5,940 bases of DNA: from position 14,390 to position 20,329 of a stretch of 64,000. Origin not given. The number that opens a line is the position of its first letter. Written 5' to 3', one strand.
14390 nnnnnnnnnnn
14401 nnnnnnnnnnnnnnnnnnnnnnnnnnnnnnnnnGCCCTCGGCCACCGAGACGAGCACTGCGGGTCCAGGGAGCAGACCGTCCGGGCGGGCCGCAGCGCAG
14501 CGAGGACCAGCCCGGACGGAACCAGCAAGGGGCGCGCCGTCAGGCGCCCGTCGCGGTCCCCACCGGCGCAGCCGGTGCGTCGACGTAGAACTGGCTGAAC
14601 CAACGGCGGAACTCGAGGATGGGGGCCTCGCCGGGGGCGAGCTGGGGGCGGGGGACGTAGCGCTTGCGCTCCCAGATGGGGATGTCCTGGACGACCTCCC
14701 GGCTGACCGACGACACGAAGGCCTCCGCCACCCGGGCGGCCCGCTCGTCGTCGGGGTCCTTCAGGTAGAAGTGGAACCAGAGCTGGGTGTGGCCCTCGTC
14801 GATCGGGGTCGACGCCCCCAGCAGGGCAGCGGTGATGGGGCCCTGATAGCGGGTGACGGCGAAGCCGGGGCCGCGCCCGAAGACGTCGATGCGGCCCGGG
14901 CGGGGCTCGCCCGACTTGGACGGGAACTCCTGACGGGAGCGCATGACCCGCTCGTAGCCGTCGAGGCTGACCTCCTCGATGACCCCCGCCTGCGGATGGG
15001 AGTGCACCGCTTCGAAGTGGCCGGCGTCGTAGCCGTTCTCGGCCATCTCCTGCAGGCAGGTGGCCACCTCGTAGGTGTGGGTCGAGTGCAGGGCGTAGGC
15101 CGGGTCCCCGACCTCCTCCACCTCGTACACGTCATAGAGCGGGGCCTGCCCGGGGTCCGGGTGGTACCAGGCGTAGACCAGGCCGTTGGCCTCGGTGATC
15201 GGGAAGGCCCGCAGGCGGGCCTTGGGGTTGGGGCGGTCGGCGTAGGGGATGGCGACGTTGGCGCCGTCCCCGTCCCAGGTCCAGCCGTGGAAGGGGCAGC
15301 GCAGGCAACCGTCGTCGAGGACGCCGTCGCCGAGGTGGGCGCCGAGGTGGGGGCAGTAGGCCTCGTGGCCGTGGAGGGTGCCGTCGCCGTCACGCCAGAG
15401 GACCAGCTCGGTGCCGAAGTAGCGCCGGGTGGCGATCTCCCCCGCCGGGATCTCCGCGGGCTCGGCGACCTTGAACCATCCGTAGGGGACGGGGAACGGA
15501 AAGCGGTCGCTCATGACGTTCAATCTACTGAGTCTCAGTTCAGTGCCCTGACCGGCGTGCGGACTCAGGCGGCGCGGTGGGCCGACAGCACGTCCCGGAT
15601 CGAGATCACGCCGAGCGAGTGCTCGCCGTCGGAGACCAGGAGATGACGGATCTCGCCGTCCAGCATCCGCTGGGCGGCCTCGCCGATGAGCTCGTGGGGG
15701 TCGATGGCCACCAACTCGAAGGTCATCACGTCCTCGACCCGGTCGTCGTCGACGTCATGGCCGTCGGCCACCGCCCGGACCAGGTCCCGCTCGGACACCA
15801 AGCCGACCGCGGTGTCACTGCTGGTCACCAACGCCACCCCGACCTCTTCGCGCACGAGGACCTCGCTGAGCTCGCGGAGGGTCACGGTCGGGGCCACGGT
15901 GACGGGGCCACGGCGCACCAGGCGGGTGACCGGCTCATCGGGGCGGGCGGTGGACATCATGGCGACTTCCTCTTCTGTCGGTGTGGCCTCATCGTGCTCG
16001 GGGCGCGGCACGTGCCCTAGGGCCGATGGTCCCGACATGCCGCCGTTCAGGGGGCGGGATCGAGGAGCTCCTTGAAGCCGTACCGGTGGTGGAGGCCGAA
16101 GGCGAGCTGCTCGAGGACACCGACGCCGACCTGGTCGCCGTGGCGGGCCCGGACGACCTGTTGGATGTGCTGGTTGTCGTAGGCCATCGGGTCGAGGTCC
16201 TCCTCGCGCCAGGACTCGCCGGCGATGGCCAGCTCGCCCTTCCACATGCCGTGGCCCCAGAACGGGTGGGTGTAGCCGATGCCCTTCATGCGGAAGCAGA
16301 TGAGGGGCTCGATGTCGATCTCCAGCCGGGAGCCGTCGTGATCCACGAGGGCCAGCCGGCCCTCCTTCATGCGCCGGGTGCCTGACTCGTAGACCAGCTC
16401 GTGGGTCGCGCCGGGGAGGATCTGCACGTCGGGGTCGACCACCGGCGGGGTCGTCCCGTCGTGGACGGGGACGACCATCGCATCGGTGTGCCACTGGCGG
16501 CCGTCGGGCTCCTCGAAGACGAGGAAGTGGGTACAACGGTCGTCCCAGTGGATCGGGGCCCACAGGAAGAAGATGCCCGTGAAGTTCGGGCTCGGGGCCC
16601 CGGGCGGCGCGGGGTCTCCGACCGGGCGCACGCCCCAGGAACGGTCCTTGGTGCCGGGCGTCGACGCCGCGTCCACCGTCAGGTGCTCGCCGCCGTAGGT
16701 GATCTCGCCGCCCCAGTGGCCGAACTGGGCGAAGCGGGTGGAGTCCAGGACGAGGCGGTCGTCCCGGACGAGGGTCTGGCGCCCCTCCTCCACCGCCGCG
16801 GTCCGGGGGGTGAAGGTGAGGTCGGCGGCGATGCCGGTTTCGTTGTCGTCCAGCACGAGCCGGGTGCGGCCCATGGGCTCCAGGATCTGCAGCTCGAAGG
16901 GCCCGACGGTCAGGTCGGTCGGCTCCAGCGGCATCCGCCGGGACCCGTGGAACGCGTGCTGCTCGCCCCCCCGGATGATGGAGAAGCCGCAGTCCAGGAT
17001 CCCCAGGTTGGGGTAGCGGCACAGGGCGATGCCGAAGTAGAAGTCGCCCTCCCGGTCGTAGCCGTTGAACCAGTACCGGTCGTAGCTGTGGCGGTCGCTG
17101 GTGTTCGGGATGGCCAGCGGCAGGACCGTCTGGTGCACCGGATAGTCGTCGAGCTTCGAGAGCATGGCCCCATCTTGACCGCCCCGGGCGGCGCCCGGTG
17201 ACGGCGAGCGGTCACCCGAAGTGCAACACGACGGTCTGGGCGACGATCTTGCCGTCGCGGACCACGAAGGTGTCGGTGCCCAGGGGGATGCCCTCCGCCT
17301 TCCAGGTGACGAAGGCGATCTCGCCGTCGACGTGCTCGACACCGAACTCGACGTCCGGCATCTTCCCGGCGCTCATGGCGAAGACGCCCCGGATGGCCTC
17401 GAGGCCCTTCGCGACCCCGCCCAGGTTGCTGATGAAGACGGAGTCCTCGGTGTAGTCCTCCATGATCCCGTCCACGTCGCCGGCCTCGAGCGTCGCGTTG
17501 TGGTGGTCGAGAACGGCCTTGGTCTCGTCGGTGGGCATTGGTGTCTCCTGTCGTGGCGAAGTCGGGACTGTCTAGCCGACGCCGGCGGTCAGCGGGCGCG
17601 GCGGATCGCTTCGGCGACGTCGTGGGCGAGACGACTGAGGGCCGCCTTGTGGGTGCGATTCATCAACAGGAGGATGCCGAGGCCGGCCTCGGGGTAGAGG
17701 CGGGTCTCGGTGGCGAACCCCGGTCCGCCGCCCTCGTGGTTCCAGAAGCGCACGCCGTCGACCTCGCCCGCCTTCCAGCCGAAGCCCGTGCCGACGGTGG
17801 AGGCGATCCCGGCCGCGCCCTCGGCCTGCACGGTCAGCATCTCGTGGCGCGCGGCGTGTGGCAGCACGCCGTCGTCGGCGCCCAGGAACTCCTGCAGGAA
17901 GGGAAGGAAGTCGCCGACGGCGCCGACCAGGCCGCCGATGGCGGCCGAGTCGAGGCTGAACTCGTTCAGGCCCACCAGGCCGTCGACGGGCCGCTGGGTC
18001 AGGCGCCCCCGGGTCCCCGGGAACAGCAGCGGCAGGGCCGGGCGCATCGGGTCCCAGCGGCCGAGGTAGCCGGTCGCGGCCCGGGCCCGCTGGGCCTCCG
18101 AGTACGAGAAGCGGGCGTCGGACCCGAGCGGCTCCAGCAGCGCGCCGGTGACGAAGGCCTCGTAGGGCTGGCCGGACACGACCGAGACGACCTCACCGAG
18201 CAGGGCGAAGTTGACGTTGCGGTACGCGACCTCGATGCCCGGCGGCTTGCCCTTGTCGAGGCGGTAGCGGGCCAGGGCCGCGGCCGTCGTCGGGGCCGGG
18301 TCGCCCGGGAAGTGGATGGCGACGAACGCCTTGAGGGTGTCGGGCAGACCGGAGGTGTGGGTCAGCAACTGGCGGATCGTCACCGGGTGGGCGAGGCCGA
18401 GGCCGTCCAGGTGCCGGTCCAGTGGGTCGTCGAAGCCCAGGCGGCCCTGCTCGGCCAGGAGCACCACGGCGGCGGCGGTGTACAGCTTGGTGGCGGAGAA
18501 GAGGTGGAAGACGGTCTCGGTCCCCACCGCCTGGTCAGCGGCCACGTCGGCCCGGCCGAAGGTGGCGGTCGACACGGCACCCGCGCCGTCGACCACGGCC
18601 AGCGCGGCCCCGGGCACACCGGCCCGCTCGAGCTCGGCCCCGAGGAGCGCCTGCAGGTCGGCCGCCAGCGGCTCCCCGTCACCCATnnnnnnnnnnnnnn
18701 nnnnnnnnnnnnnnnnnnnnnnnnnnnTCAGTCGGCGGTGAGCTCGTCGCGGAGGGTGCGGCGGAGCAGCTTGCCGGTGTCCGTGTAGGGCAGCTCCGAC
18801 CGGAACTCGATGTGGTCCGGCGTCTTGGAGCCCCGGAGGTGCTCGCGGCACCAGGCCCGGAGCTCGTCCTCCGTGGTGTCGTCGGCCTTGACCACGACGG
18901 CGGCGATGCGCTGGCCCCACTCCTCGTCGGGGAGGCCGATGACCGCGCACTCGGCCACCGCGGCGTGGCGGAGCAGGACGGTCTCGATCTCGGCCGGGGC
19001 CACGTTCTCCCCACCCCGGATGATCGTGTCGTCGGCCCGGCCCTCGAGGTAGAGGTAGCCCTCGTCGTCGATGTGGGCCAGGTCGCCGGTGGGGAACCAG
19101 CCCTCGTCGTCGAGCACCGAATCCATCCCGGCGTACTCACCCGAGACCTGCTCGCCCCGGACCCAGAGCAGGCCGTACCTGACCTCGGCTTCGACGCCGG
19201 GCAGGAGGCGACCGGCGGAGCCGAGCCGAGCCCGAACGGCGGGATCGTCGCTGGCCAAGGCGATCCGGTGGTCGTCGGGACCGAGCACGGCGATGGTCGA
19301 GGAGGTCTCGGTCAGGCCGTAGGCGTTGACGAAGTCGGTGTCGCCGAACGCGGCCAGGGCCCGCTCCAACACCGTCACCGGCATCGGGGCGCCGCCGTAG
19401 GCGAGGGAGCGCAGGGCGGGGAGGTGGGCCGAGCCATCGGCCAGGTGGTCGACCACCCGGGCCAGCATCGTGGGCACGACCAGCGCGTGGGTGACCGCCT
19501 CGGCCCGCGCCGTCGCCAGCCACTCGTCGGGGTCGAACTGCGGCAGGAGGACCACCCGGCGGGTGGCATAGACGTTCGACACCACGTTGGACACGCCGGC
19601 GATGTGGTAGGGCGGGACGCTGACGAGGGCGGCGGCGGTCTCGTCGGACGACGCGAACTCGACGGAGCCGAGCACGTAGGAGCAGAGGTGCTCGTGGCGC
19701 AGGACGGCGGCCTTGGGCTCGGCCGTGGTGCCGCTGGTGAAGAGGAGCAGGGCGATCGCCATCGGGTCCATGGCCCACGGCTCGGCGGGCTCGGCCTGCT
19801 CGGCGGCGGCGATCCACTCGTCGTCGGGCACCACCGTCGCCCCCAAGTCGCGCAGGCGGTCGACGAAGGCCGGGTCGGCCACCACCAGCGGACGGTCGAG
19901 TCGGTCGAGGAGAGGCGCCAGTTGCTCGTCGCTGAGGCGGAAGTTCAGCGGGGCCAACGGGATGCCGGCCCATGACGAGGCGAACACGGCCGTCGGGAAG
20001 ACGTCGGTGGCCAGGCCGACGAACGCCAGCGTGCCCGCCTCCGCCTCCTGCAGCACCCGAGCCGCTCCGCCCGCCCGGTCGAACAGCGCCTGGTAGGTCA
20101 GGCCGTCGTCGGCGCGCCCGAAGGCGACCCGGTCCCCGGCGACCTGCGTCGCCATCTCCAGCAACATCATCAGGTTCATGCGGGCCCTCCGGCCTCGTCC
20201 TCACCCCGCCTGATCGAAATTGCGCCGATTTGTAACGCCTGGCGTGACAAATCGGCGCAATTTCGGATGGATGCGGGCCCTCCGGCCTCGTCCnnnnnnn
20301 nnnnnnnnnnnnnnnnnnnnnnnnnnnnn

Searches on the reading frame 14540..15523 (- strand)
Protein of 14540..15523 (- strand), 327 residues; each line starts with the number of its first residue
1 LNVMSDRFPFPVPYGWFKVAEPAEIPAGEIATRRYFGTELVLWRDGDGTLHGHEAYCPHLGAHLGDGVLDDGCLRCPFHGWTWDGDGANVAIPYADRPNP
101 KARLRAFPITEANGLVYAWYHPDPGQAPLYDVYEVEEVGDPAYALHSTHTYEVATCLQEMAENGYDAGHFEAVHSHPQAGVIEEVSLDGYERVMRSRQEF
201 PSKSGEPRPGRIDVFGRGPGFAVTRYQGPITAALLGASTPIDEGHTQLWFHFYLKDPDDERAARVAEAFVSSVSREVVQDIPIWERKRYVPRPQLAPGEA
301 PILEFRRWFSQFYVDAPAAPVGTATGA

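Call 21: search_protein_families(library=pfam, proteins=[window:14540-15523:-])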
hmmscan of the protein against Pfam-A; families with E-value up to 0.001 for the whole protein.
window:14540-15523:- (327 aa): 2 families
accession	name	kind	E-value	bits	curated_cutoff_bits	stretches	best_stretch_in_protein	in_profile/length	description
PF19298.5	KshA_C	-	2.1e-27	97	23.3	1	119-313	2-207/207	3-Ketosteroid 9alpha-hydroxylase C-terminal domain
PF00355.32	Rieske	-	4.1e-21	75.1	20.3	1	16-97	2-83/88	Rieske [2Fe-2S] domain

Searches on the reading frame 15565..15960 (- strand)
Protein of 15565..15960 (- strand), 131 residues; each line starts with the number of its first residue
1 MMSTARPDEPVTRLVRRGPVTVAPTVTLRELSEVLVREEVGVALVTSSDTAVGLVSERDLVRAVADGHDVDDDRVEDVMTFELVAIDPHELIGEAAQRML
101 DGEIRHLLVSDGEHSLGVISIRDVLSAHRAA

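Call 21: search_protein_families(library=pfam, proteins=[window:15565-15960:-])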
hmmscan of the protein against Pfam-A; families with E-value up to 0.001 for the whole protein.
window:15565-15960:- (131 aa): 1 family
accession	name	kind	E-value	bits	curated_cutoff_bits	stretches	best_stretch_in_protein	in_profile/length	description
PF00571.33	CBS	-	7.7e-19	68.2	24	2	75-127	1-54/57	CBS domain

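Call 50: search_protein_families(library=ncbifam, proteins=[window:15565-15960:-], max_evalue=0.00001)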
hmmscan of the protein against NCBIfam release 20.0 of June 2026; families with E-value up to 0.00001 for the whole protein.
window:15565-15960:- (131 aa): 8 families
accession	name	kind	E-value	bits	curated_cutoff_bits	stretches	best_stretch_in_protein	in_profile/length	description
NF008141.0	PRK10892.1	equivalog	4.1e-11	42.7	505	1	21-127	218-325/328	arabinose-5-phosphate isomerase KdsD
TIGR00393.1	kpsF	subfamily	4.8e-08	32.9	203.7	1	20-119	167-267/268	KpsF/GutQ family sugar-phosphate isomerase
NF041552.1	TF_PrdR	equivalog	8.4e-07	27.7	795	1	19-125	16-122/577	sigma-54 dependent transcriptional regulator PrdR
TIGR01137.1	cysta_beta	equivalog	1.1e-06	27.6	510.25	1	17-126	346-454/457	cystathionine beta-synthase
NF053603.1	HhpR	exception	1.5e-06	27.7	520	0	72-123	221-271/282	CBS domain-containing high hydrostatic pressure regulator HhpR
NF011449.0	PRK14869.2-5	equivalog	1.7e-06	27.3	411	0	16-129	75-206/451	putative manganese-dependent inorganic diphosphatase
NF053704.1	TransRegCcpNBacil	equivalog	4.6e-06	26.2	260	1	18-111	83-179/208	transcriptional regulator CcpN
TIGR01302.1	IMP_dehydrog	equivalog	8.2e-06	24.9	481.5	1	15-128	86-200/450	IMP dehydrogenase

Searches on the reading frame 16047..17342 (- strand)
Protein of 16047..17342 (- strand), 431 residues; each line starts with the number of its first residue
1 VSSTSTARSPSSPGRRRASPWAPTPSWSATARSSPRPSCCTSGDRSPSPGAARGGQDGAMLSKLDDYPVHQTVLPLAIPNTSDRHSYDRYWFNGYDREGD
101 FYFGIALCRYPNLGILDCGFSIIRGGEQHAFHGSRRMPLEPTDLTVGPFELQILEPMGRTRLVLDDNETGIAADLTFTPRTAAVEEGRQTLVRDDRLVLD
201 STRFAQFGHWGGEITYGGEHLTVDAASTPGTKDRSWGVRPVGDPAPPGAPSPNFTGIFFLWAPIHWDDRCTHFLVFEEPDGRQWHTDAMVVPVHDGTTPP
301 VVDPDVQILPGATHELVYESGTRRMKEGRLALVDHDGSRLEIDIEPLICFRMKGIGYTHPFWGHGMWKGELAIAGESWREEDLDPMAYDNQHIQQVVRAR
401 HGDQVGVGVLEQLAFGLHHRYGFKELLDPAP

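Call 21: search_protein_families(library=pfam, proteins=[window:16047-17342:-])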
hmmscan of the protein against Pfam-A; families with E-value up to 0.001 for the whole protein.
window:16047-17342:- (431 aa): 0 families

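Call 50: search_protein_families(library=ncbifam, proteins=[window:16047-17342:-], max_evalue=0.00001)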
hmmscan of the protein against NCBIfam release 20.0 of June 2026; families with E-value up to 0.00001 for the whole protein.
window:16047-17342:- (431 aa): 1 family
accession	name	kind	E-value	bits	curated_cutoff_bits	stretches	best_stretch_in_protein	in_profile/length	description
NF053593.1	Rv3169_fam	subfamily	1.6e-116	389.2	150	1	61-414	1-350/351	Rv3169 family protein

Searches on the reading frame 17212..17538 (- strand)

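Call 21: search_protein_families(library=pfam, proteins=[window:17212-17538:-])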
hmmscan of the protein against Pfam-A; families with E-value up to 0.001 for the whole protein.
window:17212-17538:- (108 aa): 2 families
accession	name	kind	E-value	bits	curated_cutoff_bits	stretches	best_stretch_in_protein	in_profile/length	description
PF12680.13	SnoaL_2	-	1e-12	49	27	1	13-100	4-101/102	SnoaL-like domain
PF07366.18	SnoaL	-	1.2e-05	25.5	28.4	1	9-84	3-80/126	SnoaL-like polyketide cyclase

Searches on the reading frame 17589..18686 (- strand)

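Call 31: search_protein_families(library=pfam, proteins=[window:17589-18686:-])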
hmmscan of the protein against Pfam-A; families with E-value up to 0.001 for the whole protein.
window:17589-18686:- (365 aa): 1 family
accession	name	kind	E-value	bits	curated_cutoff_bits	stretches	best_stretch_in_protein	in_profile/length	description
PF00144.29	Beta-lactamase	-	3.2e-55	188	27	1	12-350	2-316/329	Beta-lactamase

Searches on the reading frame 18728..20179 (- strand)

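Call 21: search_protein_families(library=pfam, proteins=[window:18728-20179:-])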
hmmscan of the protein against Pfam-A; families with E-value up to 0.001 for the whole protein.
window:18728-20179:- (483 aa): 2 families
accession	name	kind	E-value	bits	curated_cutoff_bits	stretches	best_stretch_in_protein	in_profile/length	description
PF00501.34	AMP-binding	-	2.9e-47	161.7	29.9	1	11-346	5-380/384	AMP-binding enzyme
PF13193.12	AMP-binding_C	-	2.1e-21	77.1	24.5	1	397-470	1-76/76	AMP-binding enzyme C-terminal domain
